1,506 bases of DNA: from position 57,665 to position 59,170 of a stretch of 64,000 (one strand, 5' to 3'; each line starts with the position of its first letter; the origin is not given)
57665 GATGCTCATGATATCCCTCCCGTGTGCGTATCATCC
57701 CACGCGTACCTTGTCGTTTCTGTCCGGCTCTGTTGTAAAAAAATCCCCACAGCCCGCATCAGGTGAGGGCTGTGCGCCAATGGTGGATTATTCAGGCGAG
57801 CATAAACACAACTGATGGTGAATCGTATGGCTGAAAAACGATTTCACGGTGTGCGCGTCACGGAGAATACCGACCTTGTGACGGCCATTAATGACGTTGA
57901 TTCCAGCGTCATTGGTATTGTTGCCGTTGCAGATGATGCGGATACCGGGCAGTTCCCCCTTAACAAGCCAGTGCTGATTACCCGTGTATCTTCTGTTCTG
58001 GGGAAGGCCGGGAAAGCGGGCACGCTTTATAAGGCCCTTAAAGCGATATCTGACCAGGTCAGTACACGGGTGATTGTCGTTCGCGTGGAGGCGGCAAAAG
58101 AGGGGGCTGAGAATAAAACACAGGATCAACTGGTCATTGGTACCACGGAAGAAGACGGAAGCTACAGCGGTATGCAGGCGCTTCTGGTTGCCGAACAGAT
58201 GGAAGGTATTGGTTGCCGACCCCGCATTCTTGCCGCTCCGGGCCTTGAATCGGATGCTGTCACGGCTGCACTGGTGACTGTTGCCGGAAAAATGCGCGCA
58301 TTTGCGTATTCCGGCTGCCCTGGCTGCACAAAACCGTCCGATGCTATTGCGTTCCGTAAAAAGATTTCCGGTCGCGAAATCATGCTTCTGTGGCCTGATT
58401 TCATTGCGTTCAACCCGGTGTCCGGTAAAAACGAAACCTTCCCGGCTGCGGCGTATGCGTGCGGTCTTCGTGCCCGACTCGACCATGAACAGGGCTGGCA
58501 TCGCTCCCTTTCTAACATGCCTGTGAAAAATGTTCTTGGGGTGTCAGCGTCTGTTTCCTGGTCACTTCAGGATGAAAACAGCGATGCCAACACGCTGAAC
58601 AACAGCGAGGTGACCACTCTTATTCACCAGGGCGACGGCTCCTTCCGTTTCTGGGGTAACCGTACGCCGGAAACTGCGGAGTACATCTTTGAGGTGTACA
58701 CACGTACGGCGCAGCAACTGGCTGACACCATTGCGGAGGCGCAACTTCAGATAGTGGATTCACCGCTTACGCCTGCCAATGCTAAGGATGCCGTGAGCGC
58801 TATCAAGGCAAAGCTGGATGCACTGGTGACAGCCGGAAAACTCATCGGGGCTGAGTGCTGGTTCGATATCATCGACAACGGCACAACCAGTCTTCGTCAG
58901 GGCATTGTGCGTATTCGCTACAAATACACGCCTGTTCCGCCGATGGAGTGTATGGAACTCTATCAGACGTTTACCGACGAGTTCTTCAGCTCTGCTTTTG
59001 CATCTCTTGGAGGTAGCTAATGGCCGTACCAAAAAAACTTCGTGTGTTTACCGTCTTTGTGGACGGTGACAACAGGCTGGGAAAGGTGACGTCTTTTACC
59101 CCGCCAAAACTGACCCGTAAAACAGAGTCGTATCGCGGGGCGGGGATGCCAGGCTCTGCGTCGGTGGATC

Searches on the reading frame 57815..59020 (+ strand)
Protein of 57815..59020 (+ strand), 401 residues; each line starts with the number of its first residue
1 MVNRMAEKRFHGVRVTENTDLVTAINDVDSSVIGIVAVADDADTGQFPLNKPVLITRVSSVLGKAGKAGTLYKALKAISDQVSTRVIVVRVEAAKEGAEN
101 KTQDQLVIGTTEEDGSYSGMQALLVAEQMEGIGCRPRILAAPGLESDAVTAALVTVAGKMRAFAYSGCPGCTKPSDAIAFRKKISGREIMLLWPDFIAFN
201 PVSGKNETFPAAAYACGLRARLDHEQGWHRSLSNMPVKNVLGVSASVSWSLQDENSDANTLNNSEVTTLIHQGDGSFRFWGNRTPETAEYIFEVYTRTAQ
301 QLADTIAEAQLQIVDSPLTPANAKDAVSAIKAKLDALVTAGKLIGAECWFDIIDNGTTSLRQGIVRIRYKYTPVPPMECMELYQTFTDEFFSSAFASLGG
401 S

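Call 3: search_protein_families(proteins=[window:57815-59020:+], library=phrogs)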
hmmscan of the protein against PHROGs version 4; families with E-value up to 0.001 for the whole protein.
window:57815-59020:+ (401 aa): 7 families
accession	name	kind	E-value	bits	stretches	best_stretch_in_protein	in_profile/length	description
phrog_23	-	tail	4.2e-113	379.7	1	4-399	18-475/496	tail sheath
phrog_13288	-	unknown function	7.7e-52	176.9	1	203-395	8-204/208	-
phrog_12477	-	unknown function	1.4e-40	138.4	1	5-91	1-87/88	-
phrog_16736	-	unknown function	1.2e-39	135.4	1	300-398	2-100/101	-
phrog_11242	-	unknown function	7.2e-30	104.7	1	5-128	1-121/128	-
phrog_20365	-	unknown function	1.4e-09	38.9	1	345-394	2-51/58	-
phrog_20240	-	unknown function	6.9e-05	23.4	0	5-91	1-84/272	-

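Call 4: search_protein_families(proteins=[window:57815-59020:+], library=ncbifam)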
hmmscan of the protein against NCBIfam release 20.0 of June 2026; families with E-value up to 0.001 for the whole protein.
window:57815-59020:+ (401 aa): 0 families

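Call 21: search_dna_similar(query=window:57815-59020:+, collection=phages, mode=protein, max_rows=25)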
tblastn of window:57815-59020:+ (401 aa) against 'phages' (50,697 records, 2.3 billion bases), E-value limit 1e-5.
Records with a match: 517; places in all: 528; records where one place covers at least 80% of the query: 484.
Best place of each record, by identity: 60-80% 44; <60% 473.
By first word of the organism name: Burkholderia 92; Klebsiella 81; Escherichia 63; Ralstonia 59; Yersinia 44; Salmonella 27; Peduovirus 18; Pseudomonas 18; Vibrio 13; Aeromonas 12; and 34 more.
By host as written in the record: Klebsiella pneumoniae 56; - 51; Ralstonia solanacearum 50; Burkholderia pseudomallei 32; Yersinia pestis EV76-CN 26; Burkholderia sp. 25; Escherichia coli 21; Yersinia enterocolitica 10; and 145 more.
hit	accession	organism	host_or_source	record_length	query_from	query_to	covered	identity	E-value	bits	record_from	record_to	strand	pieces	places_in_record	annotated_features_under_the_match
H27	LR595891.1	Xuanwuvirus P884B11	-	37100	5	401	99%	73.3%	0e+0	597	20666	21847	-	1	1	Phage tail sheath monomer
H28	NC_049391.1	Xuanwuvirus P884B11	-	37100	5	401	99%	73.3%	0e+0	597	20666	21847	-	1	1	Phage tail sheath monomer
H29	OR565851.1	Citrobacter phage Shae_phiSM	Citrobacter rodentium DBS100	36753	5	401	99%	73.3%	0e+0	597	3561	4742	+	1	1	late control gene D protein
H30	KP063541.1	Escherichia phage P88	Escherichia coli K88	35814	5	401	99%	73.0%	0e+0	600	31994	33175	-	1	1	tail sheath monomer | hypothetical protein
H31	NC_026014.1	Escherichia phage P88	Escherichia coli K88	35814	5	401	99%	73.0%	0e+0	600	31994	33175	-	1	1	tail sheath family protein | hypothetical protein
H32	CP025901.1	Escherichia phage 500465-2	Escherichia coli 500465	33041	5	401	99%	73.0%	0e+0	599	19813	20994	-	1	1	record has no annotation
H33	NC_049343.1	Escherichia phage 500465-2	Escherichia coli 500465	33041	5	401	99%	73.0%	0e+0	599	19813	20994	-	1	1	tail sheath family protein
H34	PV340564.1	Escherichia phage PhiR44_2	Escherichia coli C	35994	5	401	99%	72.8%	0e+0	594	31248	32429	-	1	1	tail sheath monomer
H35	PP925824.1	Escherichia phage Chuche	Escherichia coli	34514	5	400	99%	72.2%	0e+0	591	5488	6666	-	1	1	hypothetical protein (x2)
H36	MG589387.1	Enterobacter phage phiT5282H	Enterobacter cloacae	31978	1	401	100%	67.1%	2e-169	530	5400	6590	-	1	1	gpFI: putative major tail sheath protein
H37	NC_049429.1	Enterobacter phage phiT5282H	Enterobacter cloacae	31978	1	401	100%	67.1%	2e-169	530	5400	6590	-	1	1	gpFI: tail sheath family protein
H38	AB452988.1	Serratia phage KSP20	Serratia marcescens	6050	5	401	99%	64.7%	5e-163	508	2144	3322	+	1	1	hypothetical protein (x2)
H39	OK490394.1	Klebsiella phage Kp4845-1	Klebsiella pneumoniae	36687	5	400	99%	64.7%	2e-160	504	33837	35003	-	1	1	record has no annotation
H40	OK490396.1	Klebsiella phage Kp4846-1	Klebsiella pneumoniae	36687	5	400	99%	64.7%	2e-160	504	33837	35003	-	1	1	record has no annotation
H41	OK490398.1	Klebsiella phage Kp4847-1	Klebsiella pneumoniae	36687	5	400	99%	64.7%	2e-160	504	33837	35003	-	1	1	record has no annotation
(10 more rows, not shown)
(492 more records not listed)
